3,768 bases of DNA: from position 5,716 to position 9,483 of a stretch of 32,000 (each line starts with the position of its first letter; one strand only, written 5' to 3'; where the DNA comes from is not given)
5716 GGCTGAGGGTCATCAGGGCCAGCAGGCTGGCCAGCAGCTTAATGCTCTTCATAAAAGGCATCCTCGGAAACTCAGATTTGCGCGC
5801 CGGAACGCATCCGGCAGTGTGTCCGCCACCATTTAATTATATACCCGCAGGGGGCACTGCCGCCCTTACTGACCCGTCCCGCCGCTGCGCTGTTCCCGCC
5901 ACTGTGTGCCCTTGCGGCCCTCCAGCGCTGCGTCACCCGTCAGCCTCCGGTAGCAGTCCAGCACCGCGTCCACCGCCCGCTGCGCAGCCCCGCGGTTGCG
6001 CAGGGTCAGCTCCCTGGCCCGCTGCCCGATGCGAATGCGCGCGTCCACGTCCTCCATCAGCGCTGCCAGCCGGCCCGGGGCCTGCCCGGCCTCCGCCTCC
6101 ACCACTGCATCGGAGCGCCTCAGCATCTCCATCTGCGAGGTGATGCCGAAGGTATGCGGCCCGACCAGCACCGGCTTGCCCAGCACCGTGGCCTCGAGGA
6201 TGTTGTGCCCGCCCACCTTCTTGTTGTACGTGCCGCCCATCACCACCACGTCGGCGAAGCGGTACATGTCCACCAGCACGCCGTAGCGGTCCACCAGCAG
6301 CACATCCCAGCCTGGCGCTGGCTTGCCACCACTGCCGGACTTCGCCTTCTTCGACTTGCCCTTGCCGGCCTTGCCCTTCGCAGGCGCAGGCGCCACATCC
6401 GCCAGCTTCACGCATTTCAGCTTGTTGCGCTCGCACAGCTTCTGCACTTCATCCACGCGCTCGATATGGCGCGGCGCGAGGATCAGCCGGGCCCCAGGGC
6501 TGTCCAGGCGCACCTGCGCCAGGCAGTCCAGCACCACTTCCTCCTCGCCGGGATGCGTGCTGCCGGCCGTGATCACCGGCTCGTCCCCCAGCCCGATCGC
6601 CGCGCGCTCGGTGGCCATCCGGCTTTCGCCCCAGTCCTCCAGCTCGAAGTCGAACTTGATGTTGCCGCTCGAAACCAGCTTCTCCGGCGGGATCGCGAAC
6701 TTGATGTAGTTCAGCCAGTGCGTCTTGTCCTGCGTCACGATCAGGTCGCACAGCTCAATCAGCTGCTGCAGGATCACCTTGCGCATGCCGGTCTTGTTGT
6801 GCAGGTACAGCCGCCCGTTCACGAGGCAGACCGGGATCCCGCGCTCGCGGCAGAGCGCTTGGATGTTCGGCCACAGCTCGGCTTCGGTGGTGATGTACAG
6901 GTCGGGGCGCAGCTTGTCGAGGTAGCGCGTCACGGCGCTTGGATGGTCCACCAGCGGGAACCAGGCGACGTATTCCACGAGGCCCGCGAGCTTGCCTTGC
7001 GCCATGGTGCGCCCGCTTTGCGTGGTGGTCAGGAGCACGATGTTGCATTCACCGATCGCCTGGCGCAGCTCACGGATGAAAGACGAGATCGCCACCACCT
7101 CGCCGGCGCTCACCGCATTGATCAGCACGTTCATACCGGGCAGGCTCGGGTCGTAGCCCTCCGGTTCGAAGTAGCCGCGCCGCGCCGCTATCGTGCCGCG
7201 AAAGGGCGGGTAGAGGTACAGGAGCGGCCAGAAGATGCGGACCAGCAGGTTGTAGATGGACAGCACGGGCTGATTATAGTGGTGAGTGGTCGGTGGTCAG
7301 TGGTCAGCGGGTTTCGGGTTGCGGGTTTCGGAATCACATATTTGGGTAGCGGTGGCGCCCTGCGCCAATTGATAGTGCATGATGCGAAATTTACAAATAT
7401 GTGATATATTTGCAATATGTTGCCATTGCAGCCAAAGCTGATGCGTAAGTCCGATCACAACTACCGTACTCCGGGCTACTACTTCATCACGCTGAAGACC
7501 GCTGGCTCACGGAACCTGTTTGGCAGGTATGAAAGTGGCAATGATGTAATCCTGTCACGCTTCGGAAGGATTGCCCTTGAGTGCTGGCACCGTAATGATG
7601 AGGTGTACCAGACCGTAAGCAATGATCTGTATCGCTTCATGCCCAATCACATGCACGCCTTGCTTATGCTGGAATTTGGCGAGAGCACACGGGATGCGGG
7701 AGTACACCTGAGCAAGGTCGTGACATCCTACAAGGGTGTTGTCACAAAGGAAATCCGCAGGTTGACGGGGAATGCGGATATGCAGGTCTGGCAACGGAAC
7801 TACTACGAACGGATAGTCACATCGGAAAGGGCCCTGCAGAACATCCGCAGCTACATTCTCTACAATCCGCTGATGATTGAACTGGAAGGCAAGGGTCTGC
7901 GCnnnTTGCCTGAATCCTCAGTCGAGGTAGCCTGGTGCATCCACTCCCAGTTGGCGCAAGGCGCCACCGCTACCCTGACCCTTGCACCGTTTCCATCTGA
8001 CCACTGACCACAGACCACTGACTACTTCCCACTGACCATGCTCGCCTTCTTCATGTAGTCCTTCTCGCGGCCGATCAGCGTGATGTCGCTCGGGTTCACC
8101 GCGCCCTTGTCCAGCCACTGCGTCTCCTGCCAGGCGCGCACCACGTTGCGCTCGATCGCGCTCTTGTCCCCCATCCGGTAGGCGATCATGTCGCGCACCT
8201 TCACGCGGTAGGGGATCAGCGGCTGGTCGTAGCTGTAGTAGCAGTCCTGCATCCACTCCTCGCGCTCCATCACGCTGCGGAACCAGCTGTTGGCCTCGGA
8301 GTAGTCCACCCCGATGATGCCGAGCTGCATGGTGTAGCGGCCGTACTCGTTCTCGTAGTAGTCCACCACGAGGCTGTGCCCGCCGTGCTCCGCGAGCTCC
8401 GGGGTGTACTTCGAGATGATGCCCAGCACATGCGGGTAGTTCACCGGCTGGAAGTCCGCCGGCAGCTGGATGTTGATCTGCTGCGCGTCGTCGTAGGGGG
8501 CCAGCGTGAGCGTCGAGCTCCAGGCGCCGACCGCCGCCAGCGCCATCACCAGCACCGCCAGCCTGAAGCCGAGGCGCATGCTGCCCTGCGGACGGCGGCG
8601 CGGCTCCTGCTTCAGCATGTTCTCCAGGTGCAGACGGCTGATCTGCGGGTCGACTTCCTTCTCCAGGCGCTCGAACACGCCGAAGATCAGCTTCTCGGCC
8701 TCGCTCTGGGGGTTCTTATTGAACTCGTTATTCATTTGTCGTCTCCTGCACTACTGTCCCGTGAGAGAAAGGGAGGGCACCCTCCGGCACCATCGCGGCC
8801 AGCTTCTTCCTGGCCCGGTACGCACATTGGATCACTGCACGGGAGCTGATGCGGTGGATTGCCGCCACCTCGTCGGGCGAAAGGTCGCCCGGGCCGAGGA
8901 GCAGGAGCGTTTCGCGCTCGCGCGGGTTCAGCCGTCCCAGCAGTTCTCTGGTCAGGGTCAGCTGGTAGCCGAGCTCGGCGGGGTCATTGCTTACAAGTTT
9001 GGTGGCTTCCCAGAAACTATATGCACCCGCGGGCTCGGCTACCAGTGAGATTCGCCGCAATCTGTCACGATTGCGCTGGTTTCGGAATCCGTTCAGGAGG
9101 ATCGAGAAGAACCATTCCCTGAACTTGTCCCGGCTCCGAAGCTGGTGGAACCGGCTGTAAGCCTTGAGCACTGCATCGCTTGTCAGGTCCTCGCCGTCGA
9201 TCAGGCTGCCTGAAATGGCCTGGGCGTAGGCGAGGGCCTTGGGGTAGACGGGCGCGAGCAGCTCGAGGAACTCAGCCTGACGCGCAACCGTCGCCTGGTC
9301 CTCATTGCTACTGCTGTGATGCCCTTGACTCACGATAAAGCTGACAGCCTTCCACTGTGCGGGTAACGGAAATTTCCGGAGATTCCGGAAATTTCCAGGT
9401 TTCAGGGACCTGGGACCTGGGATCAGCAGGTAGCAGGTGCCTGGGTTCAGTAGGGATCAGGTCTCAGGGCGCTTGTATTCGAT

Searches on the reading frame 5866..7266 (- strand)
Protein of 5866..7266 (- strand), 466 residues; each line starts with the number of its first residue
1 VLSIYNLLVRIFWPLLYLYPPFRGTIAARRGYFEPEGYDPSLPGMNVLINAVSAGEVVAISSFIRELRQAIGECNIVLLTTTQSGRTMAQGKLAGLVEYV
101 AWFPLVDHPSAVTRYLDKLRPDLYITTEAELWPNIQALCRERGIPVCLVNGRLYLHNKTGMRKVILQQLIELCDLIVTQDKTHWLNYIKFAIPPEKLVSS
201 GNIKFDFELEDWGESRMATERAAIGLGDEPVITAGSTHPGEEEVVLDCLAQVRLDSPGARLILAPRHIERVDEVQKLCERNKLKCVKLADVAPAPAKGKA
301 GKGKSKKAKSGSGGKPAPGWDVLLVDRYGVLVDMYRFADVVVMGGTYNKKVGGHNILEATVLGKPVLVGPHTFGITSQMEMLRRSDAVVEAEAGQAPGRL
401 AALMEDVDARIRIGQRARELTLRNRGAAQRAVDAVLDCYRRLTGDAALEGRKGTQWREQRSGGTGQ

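Call 21: search_protein_families(library=pfam, proteins=[window:5866-7266:-], max_evalue=0.001)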
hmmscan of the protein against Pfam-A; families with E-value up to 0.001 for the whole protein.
window:5866-7266:- (466 aa): 2 families
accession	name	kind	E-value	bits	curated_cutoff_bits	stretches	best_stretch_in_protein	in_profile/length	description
PF04413.22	Glycos_transf_N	-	1.5e-36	126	23.9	1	45-206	17-178/179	3-Deoxy-D-manno-octulosonic-acid transferase (kdotransferase)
PF00534.26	Glycos_transf_1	-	0.00013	22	26.4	1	331-419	86-171/172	Glycosyl transferases group 1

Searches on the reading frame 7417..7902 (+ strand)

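Call 21: search_protein_families(library=pfam, proteins=[window:7417-7902:+], max_evalue=0.001)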
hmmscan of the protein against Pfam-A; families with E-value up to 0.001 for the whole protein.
window:7417-7902:+ (162 aa): 1 family
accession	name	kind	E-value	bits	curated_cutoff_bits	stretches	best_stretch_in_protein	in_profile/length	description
PF01797.21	Y1_Tnp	-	2.5e-05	24.8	23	1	73-147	47-118/121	Transposase IS200 like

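Call 52: search_protein_families(library=phrogs, proteins=[window:7417-7902:+], max_evalue=0.01)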
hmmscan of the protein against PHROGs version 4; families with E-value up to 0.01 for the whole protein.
window:7417-7902:+ (162 aa): 0 families

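Call 79: search_protein_families(library=ncbifam, proteins=[window:7417-7902:+], max_evalue=0.01)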
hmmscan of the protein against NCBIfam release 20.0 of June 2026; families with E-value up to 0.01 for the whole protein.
window:7417-7902:+ (162 aa): 1 family
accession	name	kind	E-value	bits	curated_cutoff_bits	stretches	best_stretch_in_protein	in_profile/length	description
NF047646.1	REP_Tyr_transpos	equivalog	1.5e-15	57.4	80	1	15-152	5-132/146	REP-associated tyrosine transposase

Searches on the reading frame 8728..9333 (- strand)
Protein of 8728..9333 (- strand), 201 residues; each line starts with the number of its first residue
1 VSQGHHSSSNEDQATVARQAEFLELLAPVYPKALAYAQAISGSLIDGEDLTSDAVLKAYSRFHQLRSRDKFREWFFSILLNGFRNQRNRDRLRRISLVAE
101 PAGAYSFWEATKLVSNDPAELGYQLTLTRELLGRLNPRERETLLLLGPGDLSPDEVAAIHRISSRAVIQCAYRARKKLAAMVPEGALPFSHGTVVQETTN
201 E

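Call 21: search_protein_families(library=pfam, proteins=[window:8728-9333:-], max_evalue=0.001)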
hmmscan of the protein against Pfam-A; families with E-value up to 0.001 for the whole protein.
window:8728-9333:- (201 aa): 2 families
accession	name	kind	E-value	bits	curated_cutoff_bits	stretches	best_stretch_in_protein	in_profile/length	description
PF04542.20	Sigma70_r2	-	4.9e-07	29.9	24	1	29-90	5-68/71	Sigma-70 region 2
PF08281.18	Sigma70_r4_2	-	2.7e-06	27.4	25.7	1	129-178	5-54/54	Sigma-70, region 4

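Call 79: search_protein_families(library=ncbifam, proteins=[window:8728-9330:-], max_evalue=0.01)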
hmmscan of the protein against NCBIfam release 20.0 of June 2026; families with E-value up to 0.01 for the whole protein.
window:8728-9330:- (200 aa): 49 families (the best 25 are shown)
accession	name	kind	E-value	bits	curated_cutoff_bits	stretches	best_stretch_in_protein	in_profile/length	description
TIGR02937.1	sigma70-ECF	superfamily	1.5e-13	50.7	42.9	1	23-178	5-162/165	sigma-70 family RNA polymerase sigma factor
NF009198.0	PRK12546.1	equivalog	3e-13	49.9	270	1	33-181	21-161/188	RNA polymerase sigma factor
NF009192.0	PRK12540.1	equivalog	1.5e-12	47.5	307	1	24-181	11-159/182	RNA polymerase sigma factor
TIGR02983.1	SigE-fam_strep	subfamily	4.3e-12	46.2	141.55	1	17-183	4-160/162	SigE family RNA polymerase sigma factor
NF009185.0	PRK12533.1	equivalog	7e-12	45.4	248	1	3-184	13-196/231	RNA polymerase sigma factor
NF009164.0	PRK12511.1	equivalog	5.2e-10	39.1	185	1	33-180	18-158/182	RNA polymerase sigma factor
TIGR02989.1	Sig-70_gvs1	subfamily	5.4e-10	39.4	124.55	1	20-178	2-155/158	RNA polymerase sigma-70 factor, Rhodopirellula/Verrucomicrobium family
NF009199.0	PRK12547.1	subfamily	1.1e-09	38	219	1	20-180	7-159/184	RNA polymerase sigma factor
NF004113.0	PRK05602.1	equivalog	2.5e-09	37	208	1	17-181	43-201/211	RNA polymerase sigma factor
TIGR02960.1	SigX5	hypoth_equivalog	4.1e-09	36.1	264.75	1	19-90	5-76/322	RNA polymerase sigma-70 factor, TIGR02960 family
NF009169.0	PRK12516.1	equivalog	4.3e-09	36.1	321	1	18-180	9-163/188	RNA polymerase sigma factor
NF006089.0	PRK08241.1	subfamily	4.4e-09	35.9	240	1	6-83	9-86/343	RNA polymerase subunit sigma-70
NF058625.1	sigma_PG0214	equivalog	6.5e-09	35.7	130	1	18-178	3-158/170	GFO_1088 family ECF-type sigma factor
TIGR02950.1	SigM_subfam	subfamily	6.8e-09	35.8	147.95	1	30-180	11-157/159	RNA polymerase sigma factor, SigM family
TIGR02985.1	Sig70_bacteroi1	subfamily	1.1e-08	35.5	126.4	1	21-178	3-159/162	RNA polymerase sigma-70 factor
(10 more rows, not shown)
